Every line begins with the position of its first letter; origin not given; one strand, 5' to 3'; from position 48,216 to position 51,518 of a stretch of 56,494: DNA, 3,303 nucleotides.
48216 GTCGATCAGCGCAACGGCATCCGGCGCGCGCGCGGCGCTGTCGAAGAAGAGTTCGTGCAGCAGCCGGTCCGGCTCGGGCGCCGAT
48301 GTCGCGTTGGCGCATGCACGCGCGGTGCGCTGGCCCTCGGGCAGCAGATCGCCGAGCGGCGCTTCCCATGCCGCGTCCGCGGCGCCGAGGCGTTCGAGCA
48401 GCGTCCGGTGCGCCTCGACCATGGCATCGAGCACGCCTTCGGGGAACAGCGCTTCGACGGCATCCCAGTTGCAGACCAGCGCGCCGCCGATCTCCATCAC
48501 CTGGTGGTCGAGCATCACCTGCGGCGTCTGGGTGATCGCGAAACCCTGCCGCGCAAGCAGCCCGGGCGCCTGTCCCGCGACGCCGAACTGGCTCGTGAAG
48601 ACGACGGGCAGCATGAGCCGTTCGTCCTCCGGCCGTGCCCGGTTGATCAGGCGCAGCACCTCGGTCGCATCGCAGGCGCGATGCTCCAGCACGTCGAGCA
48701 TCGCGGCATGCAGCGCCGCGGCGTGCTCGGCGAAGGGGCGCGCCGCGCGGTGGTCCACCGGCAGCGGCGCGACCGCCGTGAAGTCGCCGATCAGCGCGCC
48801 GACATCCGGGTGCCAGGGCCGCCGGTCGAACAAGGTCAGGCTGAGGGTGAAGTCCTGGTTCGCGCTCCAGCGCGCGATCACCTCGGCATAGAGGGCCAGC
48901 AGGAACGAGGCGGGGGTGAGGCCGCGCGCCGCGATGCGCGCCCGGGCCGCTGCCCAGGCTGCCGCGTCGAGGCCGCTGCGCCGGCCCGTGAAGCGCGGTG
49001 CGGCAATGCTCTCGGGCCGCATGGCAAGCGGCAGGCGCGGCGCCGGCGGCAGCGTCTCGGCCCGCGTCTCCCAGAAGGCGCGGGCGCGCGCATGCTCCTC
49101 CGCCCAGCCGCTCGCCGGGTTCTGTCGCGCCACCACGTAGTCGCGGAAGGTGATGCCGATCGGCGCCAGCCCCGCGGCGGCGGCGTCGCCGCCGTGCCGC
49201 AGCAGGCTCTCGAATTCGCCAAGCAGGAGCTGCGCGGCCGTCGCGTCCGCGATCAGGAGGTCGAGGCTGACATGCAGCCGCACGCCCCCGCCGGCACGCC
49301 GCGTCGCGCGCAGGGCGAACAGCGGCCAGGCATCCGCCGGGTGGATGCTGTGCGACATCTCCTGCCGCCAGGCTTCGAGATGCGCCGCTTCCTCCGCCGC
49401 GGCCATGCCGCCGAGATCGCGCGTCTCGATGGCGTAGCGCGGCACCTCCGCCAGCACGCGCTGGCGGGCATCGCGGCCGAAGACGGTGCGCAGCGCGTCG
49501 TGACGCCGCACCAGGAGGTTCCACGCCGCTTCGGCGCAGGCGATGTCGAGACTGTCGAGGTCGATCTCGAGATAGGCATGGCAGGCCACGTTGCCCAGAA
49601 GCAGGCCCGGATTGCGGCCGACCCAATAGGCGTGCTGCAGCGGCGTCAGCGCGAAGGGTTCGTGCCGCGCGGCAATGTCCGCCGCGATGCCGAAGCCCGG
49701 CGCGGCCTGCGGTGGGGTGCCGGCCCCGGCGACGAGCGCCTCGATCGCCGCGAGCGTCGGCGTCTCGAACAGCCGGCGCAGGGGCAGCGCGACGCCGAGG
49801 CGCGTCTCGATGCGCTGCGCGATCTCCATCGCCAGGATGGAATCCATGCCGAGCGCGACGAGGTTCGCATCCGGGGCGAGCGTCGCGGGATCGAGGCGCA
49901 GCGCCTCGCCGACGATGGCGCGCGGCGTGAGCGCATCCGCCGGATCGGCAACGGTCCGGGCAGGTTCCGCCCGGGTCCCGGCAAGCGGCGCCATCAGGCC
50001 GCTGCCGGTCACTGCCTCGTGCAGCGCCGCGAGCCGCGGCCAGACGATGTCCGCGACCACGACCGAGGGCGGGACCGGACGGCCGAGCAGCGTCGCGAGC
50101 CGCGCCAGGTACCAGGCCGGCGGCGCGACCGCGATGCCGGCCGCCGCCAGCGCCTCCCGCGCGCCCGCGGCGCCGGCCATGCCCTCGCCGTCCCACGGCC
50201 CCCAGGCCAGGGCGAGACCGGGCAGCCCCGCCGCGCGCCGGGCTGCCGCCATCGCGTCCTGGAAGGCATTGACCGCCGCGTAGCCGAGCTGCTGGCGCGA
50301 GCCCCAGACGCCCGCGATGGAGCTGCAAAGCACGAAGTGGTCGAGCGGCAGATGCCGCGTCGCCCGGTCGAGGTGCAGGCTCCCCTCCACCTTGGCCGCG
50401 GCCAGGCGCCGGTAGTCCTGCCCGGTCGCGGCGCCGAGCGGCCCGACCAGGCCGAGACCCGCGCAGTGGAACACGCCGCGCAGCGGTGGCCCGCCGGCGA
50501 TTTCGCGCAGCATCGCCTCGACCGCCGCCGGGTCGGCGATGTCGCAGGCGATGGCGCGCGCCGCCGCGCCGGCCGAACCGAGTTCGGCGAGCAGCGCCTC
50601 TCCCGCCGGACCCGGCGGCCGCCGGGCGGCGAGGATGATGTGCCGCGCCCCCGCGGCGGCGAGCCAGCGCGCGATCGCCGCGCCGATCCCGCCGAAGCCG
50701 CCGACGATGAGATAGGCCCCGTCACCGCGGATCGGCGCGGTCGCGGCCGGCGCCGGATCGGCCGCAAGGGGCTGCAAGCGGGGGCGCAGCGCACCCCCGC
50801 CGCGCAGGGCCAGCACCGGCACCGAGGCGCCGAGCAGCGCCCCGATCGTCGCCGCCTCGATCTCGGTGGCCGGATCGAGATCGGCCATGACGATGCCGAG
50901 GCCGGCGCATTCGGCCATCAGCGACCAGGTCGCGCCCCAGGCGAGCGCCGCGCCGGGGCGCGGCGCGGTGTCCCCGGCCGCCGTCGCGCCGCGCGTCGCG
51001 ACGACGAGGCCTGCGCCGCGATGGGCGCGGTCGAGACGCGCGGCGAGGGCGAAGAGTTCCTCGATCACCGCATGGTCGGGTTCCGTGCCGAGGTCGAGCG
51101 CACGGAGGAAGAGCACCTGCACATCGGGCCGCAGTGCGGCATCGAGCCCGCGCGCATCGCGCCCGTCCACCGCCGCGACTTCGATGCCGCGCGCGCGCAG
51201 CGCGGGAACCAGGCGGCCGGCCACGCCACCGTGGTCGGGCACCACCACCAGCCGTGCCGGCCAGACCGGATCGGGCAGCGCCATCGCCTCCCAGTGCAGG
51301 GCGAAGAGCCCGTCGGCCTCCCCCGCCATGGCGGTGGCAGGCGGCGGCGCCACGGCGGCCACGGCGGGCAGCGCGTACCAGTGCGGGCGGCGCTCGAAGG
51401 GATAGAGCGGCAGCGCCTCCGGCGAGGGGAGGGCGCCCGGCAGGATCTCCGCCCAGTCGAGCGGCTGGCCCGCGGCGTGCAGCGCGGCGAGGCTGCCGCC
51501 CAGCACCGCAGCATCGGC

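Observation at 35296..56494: Fatty-acyl-primed yersiniabactin/micacocidin-like thiazoline siderophore assembly line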

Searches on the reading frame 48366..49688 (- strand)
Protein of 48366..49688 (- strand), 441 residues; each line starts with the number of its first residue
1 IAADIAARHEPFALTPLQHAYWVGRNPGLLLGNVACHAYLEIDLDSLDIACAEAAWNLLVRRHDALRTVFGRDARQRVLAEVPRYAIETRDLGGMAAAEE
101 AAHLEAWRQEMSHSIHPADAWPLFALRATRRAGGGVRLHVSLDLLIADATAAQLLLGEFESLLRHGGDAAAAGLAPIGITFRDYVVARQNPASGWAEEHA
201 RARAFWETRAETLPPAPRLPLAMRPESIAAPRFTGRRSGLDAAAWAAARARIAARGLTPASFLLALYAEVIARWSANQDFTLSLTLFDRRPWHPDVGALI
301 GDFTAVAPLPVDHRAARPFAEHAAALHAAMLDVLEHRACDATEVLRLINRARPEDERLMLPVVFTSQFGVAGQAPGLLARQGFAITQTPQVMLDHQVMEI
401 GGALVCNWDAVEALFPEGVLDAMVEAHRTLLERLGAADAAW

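Call 65: search_protein_families(library=ncbifam, proteins=[window:48366-49688:-], max_evalue=0.00001)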
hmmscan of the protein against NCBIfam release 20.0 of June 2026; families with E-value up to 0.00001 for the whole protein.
window:48366-49688:- (441 aa): 1 family
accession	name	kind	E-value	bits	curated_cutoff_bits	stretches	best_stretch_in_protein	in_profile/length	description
NF004282.0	PRK05691.1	subfamily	2.6e-20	70.2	4090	1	46-436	709-1098/4334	non-ribosomal peptide synthase/polyketide synthase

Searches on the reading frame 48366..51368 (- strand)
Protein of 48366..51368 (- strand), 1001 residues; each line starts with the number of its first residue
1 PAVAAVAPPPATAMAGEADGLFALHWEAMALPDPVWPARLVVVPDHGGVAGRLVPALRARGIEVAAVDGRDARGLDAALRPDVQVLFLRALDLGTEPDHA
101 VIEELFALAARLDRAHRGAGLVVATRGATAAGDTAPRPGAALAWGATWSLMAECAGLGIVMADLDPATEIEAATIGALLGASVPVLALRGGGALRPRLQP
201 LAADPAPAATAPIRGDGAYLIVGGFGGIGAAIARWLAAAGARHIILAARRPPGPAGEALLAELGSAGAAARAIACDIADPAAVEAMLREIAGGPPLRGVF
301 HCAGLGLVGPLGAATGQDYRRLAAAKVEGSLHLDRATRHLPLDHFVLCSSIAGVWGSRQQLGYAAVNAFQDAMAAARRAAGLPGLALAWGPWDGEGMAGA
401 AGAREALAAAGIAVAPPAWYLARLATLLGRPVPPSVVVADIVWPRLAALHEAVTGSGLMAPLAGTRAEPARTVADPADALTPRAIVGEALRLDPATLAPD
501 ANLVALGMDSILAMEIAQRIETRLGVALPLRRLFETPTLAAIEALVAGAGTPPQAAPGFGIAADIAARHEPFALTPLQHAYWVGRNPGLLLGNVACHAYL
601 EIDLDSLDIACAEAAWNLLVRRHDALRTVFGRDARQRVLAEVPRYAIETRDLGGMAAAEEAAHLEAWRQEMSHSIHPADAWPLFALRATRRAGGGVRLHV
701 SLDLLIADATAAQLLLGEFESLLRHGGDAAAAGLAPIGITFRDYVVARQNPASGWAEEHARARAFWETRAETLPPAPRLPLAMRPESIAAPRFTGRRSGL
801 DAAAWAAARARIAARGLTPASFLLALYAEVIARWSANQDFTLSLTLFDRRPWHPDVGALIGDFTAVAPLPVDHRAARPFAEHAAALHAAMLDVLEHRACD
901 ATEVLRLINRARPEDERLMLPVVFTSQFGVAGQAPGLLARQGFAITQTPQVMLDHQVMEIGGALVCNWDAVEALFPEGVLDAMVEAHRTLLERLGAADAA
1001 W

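Call 29: find_homologous_proteins(query=window:48366-51368:-, max_evalue=1e-30)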
Query window:48366-51368:- (1001 aa): 53 proteins with E <= 1e-30 among 8000 candidates.
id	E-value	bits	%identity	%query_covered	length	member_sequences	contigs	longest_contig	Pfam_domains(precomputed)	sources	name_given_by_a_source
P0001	3.1e-83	299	42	43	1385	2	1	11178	PF00881.30,PF00668.26,PF00550.32,PF18563.7,PF00501.35,PF13193.13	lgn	-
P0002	8.5e-83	297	41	43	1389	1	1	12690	PF00881.30,PF00668.26,PF00550.32,PF18563.7,PF00501.35,PF13193.13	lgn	-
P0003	9.0e-79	284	33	78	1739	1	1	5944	PF08659.17,PF00668.26,PF22336.3,PF22621.3,PF00550.32,PF00975.27,PF00106.32,PF00698.27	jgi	jgi:acyl transferase domain-containing protein/thioesterase domain-containing protein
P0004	9.0e-69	251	38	51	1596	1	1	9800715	PF00668.26,PF00550.32,PF00501.35,PF13193.13,PF00425.25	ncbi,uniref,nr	ncbi:mycobactin phenyloxazoline synthetase [Actinocorallia herbida]|uniref:Phenyloxazoline synthase 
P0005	5.9e-67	245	38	52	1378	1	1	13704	PF00668.26,PF00550.32,PF00501.35,PF13193.13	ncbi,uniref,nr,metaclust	ncbi:non-ribosomal peptide synthetase [Nocardiopsis trehalosi]|uniref:non-ribosomal peptide syntheta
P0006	4.3e-66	242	42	19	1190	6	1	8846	PF08659.17,PF02719.22,PF00107.33,PF00550.32,PF13561.13,PF00106.32,PF13602.13,PF01370.28,PF22953.4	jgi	jgi:NADPH:quinone reductase-like Zn-dependent oxidoreductase/acyl carrier protein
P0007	5.0e-65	238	33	44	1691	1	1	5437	PF00668.26,PF00550.32,PF00501.35,PF13193.13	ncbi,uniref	ncbi:amino acid adenylation domain-containing protein, partial [Streptomyces sp. BR123]|uniref:non-r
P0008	4.1e-47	179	39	44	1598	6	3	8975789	PF08659.17,PF00109.33,PF22621.3,PF00550.32,PF00108.30,PF00106.32,PF02801.29,PF16197.12,PF01370.28,PF22953.4,PF00698.27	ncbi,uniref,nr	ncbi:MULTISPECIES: type I polyketide synthase [unclassified Streptomyces]|uniref:type I polyketide s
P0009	5.7e-45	172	38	35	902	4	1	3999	PF08659.17,PF00550.32,PF00106.32,PF00698.27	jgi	jgi:epothilone polyketide synthase D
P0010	1.4e-44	171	37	42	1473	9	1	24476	PF08659.17,PF22336.3,PF00109.33,PF22621.3,PF00550.32,PF00108.30,PF00106.32,PF02801.29,PF16197.12,PF00698.27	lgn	-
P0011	3.4e-42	163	36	44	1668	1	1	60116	PF08659.17,PF22336.3,PF00109.33,PF22621.3,PF00550.32,PF00108.30,PF00106.32,PF02801.29,PF16197.12,PF22953.4,PF00698.27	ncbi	-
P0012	2.7e-41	160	36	45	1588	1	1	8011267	PF08659.17,PF22336.3,PF00109.33,PF22621.3,PF00550.32,PF00108.30,PF16197.12,PF01370.28,PF22953.4,PF00698.27,PF09277.18,PF02719.22,PF18369.7,PF08990.17,PF00106.32,PF02801.29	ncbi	ncbi:type I polyketide synthase [Saccharothrix isguenensis]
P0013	2.9e-41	160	38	42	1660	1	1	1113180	PF08659.17,PF22336.3,PF00109.33,PF21089.4,PF22621.3,PF00550.32,PF00108.30,PF01370.28,PF22953.4,PF00698.27,PF14765.13,PF00106.32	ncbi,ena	-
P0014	9.7e-40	155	33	41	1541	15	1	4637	PF08659.17,PF00109.33,PF21089.4,PF22621.3,PF00550.32,PF00108.30,PF16197.12,PF01370.28,PF22953.4,PF00698.27,PF14765.13,PF00106.32,PF02801.29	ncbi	ncbi:SDR family NAD(P)-dependent oxidoreductase, partial [Streptomyces sp. 900105755]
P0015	1.1e-39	154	34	47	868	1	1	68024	PF08659.17,PF21089.4,PF16363.12,PF00550.32,PF13561.13,PF14765.13,PF00106.32,PF01370.28,PF22953.4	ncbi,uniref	ncbi:type I polyketide synthase [Micromonospora sp. CPCC 206060]|uniref:type I polyketide synthase n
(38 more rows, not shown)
